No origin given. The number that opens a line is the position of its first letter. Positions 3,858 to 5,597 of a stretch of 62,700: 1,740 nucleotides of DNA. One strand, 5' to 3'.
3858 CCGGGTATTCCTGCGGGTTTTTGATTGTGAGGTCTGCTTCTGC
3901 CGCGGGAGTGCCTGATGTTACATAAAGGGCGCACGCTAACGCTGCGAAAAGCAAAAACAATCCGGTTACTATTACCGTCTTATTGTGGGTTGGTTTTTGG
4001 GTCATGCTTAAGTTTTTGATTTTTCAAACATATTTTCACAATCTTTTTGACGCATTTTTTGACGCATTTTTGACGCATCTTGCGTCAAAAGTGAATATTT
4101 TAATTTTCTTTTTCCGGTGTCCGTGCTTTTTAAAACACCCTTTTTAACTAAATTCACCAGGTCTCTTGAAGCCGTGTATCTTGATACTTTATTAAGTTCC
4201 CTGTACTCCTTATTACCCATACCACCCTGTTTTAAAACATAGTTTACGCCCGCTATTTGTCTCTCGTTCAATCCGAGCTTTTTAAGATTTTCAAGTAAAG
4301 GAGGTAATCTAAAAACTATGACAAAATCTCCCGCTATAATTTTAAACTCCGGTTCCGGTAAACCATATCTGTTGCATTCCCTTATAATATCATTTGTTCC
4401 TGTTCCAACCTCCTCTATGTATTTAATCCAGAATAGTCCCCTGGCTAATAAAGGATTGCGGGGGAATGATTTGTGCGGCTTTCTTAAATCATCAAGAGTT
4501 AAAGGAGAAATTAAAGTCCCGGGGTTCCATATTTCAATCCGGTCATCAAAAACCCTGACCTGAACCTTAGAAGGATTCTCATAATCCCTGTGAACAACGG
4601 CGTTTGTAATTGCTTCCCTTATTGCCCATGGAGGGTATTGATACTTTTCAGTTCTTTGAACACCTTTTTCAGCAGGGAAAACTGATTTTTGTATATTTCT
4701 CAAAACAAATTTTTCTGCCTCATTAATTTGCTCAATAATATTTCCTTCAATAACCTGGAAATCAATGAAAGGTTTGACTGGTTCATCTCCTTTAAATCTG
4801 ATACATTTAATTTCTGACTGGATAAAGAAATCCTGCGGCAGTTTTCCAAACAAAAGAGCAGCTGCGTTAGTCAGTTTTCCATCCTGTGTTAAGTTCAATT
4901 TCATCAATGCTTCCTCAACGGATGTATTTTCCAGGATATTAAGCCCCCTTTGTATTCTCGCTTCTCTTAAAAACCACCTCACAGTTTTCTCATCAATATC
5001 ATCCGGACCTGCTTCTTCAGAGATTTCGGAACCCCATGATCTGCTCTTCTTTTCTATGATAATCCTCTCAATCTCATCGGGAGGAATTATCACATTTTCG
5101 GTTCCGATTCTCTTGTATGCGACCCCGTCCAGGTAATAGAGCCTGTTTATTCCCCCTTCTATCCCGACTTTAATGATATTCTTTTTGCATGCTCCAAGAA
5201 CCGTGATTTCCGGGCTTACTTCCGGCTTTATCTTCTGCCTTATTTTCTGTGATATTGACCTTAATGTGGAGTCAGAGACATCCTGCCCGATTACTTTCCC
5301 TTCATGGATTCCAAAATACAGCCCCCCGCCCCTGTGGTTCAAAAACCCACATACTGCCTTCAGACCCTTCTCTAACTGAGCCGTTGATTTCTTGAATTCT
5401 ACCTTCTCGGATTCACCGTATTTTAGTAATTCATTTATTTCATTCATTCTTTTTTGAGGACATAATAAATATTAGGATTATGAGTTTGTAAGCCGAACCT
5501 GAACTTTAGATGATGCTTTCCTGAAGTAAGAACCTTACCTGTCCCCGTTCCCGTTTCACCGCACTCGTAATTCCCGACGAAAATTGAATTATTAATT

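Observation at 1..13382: Polycistronic tandem array of [exported 148-aa adhesin-N-terminus copy + COG2865-type AlbA_2/HATPase_c_4/wHTH protein] modules that ends in the full-length adhesin gene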

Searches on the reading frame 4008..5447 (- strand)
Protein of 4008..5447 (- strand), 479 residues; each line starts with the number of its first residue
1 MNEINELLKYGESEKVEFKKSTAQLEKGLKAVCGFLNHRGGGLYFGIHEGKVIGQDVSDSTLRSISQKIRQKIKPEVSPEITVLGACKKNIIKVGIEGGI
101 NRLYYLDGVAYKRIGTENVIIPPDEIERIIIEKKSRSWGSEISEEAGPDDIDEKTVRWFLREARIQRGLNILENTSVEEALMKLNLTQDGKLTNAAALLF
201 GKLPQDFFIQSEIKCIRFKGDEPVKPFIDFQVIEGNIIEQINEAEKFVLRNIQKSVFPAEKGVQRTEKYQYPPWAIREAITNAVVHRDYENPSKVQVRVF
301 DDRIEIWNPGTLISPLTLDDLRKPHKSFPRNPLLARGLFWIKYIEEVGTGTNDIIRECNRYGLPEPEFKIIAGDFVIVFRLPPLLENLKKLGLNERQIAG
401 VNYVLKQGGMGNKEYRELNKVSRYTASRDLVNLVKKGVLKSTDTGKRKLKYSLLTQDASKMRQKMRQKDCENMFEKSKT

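Call 6: search_protein_families(library=pfam, proteins=[window:4008-5447:-], max_evalue=0.01)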
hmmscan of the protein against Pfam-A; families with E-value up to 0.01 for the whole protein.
window:4008-5447:- (479 aa): 4 families
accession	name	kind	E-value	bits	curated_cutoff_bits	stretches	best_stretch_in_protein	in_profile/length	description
PF13749.12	HATPase_c_4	-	1.2e-23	83.3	26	1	293-379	2-89/89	Putative ATP-dependent DNA helicase recG C-terminal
PF04326.19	SLFN_AlbA_2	-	9.8e-17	62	25.3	1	12-119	1-115/118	Schlafen, AlbA_2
PF21248.3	SoFic-like_C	-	0.0035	17.9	27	1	419-449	40-70/76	Protein adenylyltransferase SoFic-like, C-terminal domain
PF08220.18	HTH_DeoR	-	0.0044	17.2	21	0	401-440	6-45/57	DeoR-like helix-turn-helix domain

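Call 20: search_protein_families(library=padloc, proteins=[window:4008-5447:-], max_evalue=0.01)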
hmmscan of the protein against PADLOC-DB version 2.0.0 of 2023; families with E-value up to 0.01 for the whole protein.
window:4008-5447:- (479 aa): 4 families
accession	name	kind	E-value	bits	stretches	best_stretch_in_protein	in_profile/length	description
PDLC02402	Aga_SIR2-PNTD1-PNTD2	-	2.1e-17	60.6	1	176-317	351-488/876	Class I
PDLC02394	pAgo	-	8.1e-16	54.9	1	109-378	148-433/1121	-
PDLC02418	Aga_SIR2-Kinase-PNTD1-PNTD2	-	2.9e-12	43.6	1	231-314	283-363/756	Class I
PDLC03963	SoFic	-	0.0076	13.7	0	394-448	292-346/361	-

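Call 21: search_protein_families(library=ncbifam, proteins=[window:4008-5447:-], max_evalue=0.01)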
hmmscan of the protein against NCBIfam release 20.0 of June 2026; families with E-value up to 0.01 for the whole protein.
window:4008-5447:- (479 aa): 0 families

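Call 68: list_cluster_members(proteins=[window:4008-5447:-, window:8070-9554:-, window:5444-5890:-, window:54040-56646:-, window:44467-47466:+, window:47883-49178:+])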
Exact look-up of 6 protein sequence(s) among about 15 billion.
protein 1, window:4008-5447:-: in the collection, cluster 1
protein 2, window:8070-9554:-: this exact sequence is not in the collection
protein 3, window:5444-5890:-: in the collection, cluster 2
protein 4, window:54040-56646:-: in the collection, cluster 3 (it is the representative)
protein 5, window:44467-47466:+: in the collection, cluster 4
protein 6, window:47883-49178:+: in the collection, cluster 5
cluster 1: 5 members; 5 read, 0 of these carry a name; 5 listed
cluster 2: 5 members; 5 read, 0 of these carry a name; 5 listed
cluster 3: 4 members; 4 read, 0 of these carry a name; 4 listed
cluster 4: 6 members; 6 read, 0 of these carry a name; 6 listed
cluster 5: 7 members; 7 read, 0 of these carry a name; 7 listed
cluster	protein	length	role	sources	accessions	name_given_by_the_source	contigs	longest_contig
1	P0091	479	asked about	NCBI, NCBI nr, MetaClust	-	-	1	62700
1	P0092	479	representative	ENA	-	-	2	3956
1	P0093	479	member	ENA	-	-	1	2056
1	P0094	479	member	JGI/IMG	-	-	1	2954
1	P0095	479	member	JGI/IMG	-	-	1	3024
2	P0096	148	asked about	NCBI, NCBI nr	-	-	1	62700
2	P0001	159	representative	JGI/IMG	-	-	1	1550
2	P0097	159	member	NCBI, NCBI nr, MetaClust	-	-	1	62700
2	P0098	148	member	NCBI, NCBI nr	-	-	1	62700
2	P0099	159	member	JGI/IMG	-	-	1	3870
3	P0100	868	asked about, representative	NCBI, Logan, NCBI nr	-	-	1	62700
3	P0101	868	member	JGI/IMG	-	-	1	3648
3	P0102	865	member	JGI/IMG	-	-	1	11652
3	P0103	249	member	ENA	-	-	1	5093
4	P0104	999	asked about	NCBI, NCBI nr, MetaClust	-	-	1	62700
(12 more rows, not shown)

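Call 69: find_encoding_contigs(protein=window:4008-5447:-, flank=6000, max_places=10)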
Protein window:4008-5447:- (479 aa): no gene with exactly this product is on record in the collection.

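Call 71: find_encoding_contigs(protein=P0092, flank=6000, max_places=10)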
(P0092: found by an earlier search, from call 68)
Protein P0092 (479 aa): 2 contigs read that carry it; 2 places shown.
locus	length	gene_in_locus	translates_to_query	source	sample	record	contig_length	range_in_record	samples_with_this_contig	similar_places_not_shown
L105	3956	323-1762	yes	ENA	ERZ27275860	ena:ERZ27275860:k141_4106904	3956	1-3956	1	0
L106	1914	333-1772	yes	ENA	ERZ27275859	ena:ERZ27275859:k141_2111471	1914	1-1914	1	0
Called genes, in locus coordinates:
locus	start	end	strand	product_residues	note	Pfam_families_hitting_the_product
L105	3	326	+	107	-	?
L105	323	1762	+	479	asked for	PF04326:SLFN_AlbA_2, PF13749:HATPase_c_4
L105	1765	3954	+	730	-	?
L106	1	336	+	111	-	?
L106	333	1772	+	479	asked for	PF04326:SLFN_AlbA_2, PF13749:HATPase_c_4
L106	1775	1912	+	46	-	?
